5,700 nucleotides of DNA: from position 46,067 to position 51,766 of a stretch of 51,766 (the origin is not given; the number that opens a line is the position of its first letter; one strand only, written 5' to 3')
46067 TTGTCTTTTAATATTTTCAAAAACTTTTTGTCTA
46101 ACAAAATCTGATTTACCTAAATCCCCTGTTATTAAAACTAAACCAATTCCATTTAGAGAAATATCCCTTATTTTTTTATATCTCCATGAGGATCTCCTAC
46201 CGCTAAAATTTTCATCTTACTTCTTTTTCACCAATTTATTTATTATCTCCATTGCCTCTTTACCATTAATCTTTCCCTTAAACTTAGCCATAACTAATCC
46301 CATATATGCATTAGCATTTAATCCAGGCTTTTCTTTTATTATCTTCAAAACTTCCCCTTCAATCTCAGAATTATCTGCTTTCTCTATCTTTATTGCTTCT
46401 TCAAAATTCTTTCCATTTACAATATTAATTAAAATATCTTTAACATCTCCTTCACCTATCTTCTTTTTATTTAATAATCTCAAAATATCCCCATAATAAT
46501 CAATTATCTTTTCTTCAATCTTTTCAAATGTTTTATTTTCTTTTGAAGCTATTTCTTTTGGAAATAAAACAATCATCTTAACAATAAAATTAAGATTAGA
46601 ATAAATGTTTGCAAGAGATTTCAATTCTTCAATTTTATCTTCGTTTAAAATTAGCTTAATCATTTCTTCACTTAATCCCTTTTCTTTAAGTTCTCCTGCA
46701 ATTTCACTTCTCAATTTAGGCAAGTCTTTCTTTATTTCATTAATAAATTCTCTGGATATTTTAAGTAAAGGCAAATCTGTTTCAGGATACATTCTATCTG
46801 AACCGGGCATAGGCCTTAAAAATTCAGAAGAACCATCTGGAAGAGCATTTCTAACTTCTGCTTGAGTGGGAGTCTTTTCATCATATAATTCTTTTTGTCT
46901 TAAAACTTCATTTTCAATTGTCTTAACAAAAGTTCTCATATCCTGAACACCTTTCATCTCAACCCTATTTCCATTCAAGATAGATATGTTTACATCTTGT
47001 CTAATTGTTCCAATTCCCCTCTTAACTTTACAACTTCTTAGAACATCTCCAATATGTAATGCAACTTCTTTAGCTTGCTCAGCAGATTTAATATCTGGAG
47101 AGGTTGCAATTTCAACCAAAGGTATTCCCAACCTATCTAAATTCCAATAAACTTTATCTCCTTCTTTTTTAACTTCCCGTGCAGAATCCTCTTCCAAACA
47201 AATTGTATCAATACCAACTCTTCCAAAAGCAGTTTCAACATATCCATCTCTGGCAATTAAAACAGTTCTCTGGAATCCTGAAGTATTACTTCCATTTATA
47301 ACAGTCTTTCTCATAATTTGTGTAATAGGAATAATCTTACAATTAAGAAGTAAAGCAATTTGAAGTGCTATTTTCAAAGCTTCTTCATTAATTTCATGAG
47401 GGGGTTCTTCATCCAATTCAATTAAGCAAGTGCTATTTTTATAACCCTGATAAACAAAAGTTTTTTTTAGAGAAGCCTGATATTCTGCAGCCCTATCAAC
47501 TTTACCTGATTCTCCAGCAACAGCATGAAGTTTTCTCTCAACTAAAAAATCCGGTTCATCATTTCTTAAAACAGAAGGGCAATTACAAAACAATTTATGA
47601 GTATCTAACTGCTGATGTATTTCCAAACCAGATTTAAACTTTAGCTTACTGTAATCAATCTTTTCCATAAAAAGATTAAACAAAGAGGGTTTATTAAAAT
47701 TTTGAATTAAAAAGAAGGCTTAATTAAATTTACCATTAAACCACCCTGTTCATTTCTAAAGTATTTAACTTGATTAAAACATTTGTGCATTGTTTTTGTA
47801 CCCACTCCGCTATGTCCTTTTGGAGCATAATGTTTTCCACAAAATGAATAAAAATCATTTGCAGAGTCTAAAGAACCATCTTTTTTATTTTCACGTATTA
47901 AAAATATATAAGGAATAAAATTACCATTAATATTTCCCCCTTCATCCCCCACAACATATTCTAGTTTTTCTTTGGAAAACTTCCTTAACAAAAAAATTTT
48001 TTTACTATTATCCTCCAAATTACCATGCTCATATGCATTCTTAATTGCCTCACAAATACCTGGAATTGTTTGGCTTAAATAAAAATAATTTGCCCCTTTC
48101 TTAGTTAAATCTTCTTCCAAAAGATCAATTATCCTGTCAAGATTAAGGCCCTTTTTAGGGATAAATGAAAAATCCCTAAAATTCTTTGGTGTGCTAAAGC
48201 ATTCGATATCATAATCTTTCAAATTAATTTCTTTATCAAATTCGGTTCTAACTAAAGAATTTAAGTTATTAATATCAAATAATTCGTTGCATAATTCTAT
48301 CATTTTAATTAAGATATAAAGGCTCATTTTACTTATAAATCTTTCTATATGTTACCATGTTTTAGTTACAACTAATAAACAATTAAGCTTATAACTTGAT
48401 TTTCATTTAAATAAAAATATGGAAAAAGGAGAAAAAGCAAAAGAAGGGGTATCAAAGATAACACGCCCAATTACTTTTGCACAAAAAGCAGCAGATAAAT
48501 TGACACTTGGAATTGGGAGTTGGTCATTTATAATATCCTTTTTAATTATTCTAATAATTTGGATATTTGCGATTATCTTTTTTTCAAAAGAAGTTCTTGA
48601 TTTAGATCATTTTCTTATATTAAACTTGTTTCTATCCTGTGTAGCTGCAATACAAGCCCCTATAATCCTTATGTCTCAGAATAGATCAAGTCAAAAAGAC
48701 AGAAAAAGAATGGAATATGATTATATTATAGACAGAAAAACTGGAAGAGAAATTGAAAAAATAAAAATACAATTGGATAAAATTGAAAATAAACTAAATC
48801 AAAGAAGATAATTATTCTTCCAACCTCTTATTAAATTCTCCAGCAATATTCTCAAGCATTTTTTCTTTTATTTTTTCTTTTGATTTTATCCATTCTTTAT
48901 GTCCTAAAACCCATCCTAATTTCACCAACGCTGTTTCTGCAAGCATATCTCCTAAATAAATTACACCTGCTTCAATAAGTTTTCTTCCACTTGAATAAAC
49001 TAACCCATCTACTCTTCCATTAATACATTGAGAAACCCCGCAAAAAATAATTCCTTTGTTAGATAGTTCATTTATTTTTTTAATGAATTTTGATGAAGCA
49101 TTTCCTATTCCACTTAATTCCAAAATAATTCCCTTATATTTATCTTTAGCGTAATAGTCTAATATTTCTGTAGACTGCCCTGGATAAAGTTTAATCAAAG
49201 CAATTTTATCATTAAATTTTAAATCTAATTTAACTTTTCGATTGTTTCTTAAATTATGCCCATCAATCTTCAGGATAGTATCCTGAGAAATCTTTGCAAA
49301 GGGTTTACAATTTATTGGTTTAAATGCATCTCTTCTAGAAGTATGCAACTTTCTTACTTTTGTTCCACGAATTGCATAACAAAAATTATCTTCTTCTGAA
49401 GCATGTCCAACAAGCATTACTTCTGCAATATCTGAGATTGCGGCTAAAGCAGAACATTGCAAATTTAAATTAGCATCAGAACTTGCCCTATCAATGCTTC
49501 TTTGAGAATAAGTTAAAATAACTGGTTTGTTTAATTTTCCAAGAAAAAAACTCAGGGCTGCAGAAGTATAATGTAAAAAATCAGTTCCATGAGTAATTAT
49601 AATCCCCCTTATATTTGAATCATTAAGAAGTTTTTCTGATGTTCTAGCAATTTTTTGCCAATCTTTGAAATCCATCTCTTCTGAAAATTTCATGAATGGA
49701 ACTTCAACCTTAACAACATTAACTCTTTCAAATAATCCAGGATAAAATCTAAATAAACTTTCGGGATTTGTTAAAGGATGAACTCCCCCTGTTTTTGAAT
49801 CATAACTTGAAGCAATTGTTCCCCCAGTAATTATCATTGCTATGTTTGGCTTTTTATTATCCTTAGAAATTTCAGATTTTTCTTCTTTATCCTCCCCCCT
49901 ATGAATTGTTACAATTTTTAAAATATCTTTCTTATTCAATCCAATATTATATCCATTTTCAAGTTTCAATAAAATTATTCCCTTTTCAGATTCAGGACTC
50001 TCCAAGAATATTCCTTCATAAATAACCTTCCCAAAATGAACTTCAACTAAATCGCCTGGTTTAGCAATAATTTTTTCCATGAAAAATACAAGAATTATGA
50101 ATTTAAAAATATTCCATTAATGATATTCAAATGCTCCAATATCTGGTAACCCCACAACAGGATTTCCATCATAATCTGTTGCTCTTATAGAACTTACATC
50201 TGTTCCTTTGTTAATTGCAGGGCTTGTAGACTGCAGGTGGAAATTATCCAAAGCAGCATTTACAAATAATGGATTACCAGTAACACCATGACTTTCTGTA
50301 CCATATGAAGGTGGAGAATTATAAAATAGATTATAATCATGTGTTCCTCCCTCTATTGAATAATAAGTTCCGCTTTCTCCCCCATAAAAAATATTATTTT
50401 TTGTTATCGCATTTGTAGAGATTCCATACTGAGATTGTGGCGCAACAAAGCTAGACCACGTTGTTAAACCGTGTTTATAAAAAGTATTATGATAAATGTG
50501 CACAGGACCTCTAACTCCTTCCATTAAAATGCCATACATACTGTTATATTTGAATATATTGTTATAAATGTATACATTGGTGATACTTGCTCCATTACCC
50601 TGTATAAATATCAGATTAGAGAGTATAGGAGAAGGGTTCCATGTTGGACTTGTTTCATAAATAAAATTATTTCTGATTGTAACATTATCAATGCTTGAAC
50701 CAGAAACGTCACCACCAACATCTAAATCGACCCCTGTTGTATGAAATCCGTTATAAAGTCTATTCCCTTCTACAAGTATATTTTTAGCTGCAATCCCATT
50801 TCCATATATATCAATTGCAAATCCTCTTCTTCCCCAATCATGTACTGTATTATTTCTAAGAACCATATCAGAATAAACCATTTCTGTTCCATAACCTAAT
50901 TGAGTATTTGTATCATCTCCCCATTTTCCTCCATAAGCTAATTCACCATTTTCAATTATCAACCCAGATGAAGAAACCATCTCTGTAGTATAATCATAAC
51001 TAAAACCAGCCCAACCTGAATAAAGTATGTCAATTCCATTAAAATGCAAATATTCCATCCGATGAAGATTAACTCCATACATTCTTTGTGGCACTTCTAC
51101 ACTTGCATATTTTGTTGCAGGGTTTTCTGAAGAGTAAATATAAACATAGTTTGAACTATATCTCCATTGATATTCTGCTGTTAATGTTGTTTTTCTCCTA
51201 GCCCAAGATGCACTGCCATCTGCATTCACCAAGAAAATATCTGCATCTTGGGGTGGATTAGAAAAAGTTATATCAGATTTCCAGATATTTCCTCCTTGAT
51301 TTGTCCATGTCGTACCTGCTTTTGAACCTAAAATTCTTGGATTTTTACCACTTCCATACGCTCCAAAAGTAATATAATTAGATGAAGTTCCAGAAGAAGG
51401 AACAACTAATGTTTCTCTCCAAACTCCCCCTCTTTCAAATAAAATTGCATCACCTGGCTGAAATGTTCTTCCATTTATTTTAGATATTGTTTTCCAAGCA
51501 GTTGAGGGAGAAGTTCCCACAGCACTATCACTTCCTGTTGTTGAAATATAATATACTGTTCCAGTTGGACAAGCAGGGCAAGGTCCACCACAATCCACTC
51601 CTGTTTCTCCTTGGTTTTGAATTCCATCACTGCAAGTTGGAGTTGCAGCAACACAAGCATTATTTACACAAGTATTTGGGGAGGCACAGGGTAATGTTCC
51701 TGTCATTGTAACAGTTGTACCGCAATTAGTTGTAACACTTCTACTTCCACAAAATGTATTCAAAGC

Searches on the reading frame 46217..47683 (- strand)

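Call 69: search_protein_families(library=pfam, proteins=[window:46217-47683:-], max_evalue=0.00001)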
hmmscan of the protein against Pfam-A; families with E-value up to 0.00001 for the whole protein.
window:46217-47683:- (488 aa): 1 family
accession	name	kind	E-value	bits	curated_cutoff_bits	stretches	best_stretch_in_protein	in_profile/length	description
PF02934.20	GatB_N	-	1e-55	189.3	23.4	1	18-314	3-276/277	GatB/GatE catalytic domain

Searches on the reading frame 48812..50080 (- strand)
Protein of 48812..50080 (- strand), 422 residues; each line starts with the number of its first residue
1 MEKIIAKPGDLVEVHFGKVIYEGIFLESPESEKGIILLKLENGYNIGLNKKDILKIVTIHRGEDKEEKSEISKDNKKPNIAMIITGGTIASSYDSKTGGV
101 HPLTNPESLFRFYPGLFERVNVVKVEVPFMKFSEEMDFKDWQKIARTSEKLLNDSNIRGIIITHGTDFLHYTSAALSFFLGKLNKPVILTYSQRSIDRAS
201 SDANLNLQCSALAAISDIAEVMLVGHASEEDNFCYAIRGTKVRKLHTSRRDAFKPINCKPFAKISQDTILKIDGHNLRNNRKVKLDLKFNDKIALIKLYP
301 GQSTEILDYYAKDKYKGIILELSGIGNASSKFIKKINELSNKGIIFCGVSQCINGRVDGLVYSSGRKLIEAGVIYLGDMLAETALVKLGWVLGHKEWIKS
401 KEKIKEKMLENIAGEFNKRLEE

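Call 69: search_protein_families(library=pfam, proteins=[window:48812-50080:-], max_evalue=0.00001)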
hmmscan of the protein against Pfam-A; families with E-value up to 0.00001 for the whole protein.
window:48812-50080:- (422 aa): 3 families
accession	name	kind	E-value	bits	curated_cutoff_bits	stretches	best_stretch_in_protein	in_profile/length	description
PF00710.25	Asparaginase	-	8.1e-47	159.7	22.5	1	79-268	1-184/193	Asparaginase, N-terminal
PF17763.6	Asparaginase_C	-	1.5e-26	93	34.6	1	292-403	1-109/114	Glutaminase/Asparaginase C-terminal domain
PF18195.6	GatD_N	-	5.4e-14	51.7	25.7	1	6-56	1-51/54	GatD N-terminal domain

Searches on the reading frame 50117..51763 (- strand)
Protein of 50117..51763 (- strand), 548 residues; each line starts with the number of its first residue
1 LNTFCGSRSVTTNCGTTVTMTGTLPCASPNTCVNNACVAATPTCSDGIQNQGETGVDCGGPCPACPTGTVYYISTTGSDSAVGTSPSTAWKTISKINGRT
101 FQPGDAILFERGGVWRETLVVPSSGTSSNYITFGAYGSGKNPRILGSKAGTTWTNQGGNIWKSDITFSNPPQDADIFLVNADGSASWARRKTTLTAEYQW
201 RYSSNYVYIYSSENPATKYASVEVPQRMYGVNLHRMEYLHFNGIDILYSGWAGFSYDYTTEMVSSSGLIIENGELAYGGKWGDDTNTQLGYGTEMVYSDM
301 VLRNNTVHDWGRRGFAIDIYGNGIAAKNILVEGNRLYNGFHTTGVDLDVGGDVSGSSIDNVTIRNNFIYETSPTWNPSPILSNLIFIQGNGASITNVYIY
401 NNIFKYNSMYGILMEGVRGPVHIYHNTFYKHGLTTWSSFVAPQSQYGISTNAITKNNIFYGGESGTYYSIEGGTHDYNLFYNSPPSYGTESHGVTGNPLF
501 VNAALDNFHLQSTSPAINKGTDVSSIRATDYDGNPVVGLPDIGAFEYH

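Call 69: search_protein_families(library=pfam, proteins=[window:50117-51763:-], max_evalue=0.00001)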
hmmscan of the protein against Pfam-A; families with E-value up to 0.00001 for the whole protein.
window:50117-51763:- (548 aa): 1 family
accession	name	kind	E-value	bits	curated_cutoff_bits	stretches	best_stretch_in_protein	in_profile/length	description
PF13229.12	Beta_helix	-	1.2e-07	31.9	25.9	0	356-432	54-138/158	Right handed beta helix region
